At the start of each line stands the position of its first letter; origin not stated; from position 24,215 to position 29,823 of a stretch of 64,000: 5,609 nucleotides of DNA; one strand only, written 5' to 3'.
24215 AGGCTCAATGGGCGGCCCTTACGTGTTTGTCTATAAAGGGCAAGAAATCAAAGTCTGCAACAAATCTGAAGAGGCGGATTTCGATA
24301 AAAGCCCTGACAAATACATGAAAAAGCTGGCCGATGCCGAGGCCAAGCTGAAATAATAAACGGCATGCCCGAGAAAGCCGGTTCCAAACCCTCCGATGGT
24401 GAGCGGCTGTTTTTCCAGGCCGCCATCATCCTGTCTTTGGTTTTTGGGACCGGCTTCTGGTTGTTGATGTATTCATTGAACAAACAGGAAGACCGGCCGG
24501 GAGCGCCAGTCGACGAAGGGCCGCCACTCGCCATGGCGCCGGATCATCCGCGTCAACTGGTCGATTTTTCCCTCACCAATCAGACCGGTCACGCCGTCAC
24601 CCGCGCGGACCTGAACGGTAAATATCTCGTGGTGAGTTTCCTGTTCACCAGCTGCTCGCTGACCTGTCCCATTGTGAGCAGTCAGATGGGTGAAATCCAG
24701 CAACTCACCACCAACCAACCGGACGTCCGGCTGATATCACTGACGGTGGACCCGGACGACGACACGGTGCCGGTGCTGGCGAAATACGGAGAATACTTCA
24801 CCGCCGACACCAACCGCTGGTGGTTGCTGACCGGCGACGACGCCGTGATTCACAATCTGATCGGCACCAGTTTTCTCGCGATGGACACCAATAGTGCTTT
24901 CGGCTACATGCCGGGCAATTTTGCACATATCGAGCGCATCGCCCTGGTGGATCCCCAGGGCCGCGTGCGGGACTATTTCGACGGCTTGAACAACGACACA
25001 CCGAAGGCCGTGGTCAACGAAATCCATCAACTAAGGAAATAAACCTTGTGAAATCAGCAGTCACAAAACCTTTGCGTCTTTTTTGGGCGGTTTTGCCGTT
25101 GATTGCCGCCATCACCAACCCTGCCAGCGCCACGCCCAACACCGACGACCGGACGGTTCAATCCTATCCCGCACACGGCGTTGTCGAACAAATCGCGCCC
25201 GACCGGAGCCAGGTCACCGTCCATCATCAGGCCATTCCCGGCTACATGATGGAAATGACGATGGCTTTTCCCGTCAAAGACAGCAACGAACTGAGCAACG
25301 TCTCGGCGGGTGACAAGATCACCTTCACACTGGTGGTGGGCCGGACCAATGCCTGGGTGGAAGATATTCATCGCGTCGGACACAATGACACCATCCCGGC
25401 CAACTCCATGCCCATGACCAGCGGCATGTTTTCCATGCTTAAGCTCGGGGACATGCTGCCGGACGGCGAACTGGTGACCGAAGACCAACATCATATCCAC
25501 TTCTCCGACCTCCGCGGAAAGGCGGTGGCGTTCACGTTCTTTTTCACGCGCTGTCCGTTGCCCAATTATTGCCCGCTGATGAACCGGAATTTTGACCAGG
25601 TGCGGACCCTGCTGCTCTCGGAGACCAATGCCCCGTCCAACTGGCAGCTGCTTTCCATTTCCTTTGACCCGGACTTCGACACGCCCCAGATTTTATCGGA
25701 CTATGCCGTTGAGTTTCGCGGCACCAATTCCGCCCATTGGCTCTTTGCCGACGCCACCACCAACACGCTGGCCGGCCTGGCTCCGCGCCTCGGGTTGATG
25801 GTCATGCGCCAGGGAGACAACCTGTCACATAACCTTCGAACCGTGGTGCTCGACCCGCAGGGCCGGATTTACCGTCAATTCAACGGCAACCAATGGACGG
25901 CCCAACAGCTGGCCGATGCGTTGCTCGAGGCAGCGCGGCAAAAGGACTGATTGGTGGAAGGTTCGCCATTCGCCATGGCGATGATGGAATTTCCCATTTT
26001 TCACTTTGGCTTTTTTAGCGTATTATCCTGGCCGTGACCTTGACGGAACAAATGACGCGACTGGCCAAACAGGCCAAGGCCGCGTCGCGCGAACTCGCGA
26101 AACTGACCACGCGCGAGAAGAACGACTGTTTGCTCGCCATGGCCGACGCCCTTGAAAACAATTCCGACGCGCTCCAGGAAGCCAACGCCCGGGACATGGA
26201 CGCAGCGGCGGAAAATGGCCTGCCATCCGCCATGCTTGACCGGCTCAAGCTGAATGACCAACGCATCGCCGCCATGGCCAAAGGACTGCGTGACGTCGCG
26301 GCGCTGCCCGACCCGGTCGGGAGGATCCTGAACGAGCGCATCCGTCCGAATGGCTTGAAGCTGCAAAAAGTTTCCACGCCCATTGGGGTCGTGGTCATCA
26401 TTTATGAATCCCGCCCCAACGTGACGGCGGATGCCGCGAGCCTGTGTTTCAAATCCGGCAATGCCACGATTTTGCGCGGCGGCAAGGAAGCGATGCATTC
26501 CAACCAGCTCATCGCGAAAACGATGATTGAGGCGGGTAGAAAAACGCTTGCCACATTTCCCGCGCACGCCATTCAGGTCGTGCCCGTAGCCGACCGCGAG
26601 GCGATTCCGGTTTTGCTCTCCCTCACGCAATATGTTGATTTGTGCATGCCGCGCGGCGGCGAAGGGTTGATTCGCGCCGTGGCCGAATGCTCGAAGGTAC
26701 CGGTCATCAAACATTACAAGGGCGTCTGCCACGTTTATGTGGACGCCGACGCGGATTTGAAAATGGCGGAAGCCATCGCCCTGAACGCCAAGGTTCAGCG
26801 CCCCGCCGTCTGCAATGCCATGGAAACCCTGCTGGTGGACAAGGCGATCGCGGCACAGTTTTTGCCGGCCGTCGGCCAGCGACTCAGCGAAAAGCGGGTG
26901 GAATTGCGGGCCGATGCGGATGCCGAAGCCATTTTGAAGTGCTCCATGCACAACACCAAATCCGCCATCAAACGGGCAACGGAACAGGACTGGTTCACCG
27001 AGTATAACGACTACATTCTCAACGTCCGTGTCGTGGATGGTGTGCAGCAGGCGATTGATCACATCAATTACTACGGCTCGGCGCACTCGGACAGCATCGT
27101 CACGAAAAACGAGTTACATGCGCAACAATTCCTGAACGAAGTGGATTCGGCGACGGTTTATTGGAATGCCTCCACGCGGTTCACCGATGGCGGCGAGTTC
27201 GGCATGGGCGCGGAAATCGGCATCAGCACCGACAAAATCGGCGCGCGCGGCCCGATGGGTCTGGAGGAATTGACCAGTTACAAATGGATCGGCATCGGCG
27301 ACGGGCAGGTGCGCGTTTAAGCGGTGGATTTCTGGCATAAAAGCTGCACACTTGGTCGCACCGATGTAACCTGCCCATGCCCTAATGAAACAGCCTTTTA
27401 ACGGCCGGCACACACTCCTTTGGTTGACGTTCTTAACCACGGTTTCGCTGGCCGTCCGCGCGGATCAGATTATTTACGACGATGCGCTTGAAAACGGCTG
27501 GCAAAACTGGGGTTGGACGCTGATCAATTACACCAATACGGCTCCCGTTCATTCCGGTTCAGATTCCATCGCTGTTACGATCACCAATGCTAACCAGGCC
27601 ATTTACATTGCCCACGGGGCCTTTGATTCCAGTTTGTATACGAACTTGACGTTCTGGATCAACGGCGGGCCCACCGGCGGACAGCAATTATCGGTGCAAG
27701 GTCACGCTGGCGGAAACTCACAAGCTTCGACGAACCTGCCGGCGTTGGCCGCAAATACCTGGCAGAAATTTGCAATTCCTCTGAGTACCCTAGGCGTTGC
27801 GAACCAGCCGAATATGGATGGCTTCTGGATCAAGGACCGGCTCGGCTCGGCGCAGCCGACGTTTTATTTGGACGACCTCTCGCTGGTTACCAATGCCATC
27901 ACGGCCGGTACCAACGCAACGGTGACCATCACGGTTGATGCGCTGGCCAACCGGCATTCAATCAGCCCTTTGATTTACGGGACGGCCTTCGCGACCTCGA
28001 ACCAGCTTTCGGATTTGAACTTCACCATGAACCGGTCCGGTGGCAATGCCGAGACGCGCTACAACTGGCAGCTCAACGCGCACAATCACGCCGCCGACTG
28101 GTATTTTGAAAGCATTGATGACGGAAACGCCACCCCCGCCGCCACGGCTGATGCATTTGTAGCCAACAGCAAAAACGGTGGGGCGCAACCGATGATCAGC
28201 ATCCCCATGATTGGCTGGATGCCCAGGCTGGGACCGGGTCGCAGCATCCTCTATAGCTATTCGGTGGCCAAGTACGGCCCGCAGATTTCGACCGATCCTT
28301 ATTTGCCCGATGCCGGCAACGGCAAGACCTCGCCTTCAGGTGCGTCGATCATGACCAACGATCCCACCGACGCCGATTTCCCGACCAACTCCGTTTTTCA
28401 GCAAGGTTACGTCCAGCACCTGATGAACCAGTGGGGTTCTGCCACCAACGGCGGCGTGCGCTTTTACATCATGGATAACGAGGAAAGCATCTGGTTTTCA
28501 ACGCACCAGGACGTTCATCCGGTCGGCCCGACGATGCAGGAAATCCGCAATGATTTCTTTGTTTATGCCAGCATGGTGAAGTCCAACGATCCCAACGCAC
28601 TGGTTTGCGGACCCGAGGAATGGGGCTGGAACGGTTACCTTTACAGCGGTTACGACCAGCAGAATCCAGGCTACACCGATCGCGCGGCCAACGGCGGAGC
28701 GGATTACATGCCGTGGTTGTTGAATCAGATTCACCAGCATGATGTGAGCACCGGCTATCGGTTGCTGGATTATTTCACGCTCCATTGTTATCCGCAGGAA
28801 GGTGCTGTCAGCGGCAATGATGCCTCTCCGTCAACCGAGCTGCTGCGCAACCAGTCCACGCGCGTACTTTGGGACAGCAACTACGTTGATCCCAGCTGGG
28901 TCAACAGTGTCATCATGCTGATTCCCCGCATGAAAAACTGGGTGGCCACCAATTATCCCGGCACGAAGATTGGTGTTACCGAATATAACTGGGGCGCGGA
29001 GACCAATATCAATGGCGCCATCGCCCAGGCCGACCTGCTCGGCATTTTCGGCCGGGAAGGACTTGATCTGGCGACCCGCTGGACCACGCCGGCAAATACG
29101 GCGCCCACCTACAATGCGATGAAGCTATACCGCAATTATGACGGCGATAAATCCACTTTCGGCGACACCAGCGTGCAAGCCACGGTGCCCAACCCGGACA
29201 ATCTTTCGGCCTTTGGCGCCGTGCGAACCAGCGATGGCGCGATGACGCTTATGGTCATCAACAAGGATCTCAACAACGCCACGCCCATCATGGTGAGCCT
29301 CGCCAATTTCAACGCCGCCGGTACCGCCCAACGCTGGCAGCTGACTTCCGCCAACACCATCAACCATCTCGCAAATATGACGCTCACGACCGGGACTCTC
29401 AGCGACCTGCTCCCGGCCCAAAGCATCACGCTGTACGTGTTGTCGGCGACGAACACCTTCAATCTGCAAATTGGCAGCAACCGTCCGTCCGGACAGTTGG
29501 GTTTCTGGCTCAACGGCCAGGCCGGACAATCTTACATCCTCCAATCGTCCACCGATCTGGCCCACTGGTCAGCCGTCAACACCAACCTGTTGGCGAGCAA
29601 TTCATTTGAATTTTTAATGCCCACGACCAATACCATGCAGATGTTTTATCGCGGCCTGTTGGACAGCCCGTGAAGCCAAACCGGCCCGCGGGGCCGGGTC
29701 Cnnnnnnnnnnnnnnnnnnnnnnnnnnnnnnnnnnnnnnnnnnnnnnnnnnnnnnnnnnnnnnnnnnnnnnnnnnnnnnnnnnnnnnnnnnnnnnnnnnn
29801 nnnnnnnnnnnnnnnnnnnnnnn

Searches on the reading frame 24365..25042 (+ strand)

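Call 65: search_protein_families(library=pfam, proteins=[window:24365-25042:+], max_evalue=0.001)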
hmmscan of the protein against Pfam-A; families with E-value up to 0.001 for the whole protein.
window:24365-25042:+ (225 aa): 3 families
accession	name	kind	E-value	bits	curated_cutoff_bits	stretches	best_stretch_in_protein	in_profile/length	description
PF02630.20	SCO1-SenC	-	1.6e-24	86.9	22.8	1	67-201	3-134/134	SCO1/SenC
PF08534.16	Redoxin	-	3e-05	24.3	26.6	1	67-212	8-139/148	Redoxin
PF00578.27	AhpC-TSA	-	3.9e-05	24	26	1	64-141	4-80/124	AhpC/TSA family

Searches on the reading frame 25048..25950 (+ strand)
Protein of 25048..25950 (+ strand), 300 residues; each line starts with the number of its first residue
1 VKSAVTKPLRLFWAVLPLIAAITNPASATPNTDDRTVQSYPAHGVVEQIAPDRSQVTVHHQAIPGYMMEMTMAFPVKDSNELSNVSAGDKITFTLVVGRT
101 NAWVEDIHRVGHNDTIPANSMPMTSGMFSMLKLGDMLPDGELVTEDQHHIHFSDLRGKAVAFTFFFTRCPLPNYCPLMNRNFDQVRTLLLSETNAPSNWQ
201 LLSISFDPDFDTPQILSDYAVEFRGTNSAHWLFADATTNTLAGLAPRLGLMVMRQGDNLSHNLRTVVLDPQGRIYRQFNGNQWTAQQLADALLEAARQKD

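Call 65: search_protein_families(library=pfam, proteins=[window:25048-25950:+], max_evalue=0.001)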
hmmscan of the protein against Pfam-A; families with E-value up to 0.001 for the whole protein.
window:25048-25950:+ (300 aa): 2 families
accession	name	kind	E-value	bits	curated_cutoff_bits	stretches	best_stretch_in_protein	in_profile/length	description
PF11604.15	CusF_Ec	-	3.3e-17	62.5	27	1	40-108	2-71/72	Copper binding periplasmic protein CusF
PF02630.20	SCO1-SenC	-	4.9e-11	43.2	22.8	1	141-224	5-83/134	SCO1/SenC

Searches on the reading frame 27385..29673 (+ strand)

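Call 65: search_protein_families(library=pfam, proteins=[window:27385-29673:+], max_evalue=0.001)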
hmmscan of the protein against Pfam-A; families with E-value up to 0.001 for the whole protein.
window:27385-29673:+ (762 aa): 1 family
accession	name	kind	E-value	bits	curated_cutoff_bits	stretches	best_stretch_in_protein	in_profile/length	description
PF12891.13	Glyco_hydro_44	-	5e-63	213.5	25.1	1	232-471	1-222/223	Glycoside hydrolase family 44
